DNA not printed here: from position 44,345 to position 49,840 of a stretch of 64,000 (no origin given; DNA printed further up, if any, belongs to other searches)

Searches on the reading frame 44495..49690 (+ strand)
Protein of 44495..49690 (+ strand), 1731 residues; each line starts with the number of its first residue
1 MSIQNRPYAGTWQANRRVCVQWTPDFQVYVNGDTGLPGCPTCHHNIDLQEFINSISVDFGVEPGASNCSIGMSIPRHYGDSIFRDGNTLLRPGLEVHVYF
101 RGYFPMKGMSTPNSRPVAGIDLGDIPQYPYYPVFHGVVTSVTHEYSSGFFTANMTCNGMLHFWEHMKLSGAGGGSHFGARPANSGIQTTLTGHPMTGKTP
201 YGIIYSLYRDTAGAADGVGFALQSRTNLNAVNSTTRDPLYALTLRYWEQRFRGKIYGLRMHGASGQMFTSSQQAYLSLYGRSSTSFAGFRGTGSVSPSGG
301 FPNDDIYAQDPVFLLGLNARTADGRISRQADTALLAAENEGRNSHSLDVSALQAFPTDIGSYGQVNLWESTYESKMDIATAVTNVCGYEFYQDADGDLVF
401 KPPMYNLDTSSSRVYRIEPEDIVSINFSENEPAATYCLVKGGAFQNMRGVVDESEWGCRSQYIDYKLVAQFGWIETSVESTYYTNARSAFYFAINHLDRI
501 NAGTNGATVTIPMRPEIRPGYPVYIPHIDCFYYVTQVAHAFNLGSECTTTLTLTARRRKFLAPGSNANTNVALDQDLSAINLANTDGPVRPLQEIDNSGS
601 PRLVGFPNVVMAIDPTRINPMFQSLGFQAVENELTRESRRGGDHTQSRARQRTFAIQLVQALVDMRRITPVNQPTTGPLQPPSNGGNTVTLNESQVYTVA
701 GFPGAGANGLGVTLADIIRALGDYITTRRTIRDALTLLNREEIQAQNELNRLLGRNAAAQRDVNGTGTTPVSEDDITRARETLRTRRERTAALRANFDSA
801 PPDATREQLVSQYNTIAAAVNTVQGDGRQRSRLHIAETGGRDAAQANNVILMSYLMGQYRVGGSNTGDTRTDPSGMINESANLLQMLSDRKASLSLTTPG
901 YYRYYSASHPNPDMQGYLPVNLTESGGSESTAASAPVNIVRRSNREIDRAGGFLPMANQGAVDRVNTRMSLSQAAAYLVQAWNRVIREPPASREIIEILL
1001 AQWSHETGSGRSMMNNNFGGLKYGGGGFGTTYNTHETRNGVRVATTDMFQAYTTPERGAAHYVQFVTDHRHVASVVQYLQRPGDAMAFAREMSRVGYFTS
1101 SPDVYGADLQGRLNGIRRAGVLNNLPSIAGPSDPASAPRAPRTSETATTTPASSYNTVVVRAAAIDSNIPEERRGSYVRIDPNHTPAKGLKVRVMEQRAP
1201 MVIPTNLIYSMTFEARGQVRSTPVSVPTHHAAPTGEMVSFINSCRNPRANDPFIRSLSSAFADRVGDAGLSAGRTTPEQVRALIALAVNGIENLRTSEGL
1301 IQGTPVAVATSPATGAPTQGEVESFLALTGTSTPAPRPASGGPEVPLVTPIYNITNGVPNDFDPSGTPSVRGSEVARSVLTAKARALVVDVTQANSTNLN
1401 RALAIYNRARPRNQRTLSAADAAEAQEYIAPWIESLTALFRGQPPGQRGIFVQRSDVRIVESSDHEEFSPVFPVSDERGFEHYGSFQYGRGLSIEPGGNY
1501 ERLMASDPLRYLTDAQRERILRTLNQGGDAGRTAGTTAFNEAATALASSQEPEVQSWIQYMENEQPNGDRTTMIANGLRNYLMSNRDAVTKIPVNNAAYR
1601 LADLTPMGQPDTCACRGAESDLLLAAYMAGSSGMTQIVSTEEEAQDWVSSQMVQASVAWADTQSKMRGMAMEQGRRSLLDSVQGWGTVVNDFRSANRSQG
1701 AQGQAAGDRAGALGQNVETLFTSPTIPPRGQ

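Call 3: search_protein_families(library=pfam, proteins=[window:44495-49690:+], max_evalue=0.1)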
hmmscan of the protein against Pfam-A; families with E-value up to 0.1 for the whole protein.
window:44495-49690:+ (1731 aa): 1 family
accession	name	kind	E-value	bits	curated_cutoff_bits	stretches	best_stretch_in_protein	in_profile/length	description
PF01832.25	Glucosaminidase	-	9.9e-09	36.4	30.2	1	997-1111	16-116/123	Mannosyl-glycoprotein endo-beta-N-acetylglucosaminidase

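Call 6: search_protein_families(library=phrogs, proteins=[window:44495-49690:+], max_evalue=0.01)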
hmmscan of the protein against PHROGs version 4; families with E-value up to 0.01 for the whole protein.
window:44495-49690:+ (1731 aa): 3 families
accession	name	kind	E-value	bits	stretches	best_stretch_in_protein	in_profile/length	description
phrog_3513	-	lysis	3e-11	43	1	997-1099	666-770/1434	endolysin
phrog_52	-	tail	0.0018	18.2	1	481-556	434-514/677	tail protein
phrog_196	-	tail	0.0094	15.5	0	431-562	304-367/536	baseplate hub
